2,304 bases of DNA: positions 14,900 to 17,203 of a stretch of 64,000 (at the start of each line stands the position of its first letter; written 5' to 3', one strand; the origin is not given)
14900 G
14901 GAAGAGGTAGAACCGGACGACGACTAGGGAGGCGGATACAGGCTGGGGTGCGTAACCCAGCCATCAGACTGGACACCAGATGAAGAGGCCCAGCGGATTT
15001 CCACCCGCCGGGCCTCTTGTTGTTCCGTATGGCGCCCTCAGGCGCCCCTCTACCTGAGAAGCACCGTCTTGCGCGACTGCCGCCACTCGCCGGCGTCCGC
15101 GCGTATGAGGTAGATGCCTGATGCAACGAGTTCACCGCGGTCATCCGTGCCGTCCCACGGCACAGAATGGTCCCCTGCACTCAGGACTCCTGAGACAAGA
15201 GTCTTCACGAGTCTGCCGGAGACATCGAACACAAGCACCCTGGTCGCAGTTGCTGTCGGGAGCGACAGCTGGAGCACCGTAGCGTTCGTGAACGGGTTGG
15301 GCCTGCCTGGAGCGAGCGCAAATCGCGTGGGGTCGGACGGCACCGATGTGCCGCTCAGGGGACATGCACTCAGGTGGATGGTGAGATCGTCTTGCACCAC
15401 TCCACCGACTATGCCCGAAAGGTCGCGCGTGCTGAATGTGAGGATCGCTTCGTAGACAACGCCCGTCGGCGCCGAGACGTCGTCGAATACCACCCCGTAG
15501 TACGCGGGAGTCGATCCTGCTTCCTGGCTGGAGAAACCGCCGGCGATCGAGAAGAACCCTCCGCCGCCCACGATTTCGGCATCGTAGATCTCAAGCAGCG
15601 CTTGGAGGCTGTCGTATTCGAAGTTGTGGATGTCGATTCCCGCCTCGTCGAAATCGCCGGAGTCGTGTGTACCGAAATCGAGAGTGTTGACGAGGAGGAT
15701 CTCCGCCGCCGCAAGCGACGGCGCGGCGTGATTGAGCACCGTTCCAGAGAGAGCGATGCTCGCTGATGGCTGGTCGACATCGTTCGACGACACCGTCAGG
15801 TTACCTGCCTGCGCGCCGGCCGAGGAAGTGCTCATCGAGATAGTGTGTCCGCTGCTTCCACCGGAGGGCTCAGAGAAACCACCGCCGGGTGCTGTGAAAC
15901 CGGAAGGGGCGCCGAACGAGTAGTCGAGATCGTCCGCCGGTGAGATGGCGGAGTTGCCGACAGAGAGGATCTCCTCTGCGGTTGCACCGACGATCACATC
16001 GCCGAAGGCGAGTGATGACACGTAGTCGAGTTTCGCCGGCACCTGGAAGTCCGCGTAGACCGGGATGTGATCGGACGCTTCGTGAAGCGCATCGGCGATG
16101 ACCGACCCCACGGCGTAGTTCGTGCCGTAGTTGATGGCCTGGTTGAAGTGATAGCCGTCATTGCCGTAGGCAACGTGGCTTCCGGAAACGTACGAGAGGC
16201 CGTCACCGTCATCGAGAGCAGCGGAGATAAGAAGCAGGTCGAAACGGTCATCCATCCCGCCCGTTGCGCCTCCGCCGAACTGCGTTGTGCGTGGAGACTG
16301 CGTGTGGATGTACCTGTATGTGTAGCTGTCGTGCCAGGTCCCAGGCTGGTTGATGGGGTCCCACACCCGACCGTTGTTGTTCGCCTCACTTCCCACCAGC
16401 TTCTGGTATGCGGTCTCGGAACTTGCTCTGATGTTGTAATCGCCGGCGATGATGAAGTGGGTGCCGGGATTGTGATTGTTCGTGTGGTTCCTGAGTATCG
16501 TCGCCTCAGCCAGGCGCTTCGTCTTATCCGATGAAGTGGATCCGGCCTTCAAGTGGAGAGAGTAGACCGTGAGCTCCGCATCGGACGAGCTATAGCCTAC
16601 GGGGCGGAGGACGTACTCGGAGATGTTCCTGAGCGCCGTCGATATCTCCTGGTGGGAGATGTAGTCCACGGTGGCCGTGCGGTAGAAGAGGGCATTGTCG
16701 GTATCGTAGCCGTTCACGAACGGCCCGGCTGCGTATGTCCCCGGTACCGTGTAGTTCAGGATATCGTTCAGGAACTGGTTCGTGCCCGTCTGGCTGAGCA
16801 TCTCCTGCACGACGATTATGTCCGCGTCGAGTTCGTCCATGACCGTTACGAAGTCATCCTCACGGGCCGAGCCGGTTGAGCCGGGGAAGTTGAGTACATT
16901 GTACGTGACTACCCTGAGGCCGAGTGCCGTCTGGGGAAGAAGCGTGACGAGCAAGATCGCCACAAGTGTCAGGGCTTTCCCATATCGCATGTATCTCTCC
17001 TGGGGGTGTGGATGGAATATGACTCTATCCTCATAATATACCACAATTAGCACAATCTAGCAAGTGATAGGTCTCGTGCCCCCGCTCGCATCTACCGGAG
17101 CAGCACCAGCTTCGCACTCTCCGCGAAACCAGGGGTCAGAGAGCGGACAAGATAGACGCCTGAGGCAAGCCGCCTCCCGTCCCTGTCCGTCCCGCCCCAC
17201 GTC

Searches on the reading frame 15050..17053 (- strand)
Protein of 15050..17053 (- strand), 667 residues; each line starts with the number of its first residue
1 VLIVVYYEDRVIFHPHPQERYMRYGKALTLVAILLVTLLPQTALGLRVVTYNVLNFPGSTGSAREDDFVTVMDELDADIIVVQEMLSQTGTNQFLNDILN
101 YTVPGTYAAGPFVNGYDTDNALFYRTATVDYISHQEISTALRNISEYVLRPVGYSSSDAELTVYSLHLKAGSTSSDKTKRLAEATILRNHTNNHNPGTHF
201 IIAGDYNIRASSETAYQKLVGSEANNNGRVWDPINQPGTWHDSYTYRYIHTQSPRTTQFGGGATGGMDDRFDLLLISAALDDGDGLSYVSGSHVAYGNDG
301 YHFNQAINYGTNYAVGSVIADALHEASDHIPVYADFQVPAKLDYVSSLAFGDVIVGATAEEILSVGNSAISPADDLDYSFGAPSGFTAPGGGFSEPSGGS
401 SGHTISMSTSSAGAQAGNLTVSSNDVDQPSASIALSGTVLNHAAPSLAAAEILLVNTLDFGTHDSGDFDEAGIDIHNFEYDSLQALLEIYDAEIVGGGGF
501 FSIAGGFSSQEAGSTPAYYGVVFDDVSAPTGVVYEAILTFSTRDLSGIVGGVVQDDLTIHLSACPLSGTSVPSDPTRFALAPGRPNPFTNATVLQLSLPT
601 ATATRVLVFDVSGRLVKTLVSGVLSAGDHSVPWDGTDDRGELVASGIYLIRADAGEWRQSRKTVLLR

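Call 81: search_protein_families(library=pfam, proteins=[window:15050-17053:-], max_evalue=0.00001)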
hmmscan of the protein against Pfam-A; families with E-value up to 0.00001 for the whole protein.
window:15050-17053:- (667 aa): 2 families
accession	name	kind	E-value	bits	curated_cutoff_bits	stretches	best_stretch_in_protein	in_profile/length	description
PF13860.13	FlgD_ig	-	2.3e-12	47.2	27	1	600-654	21-75/79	FlgD Ig-like domain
PF03372.29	Exo_endo_phos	-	9.6e-10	39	24.5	1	49-280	1-206/225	Endonuclease/Exonuclease/phosphatase family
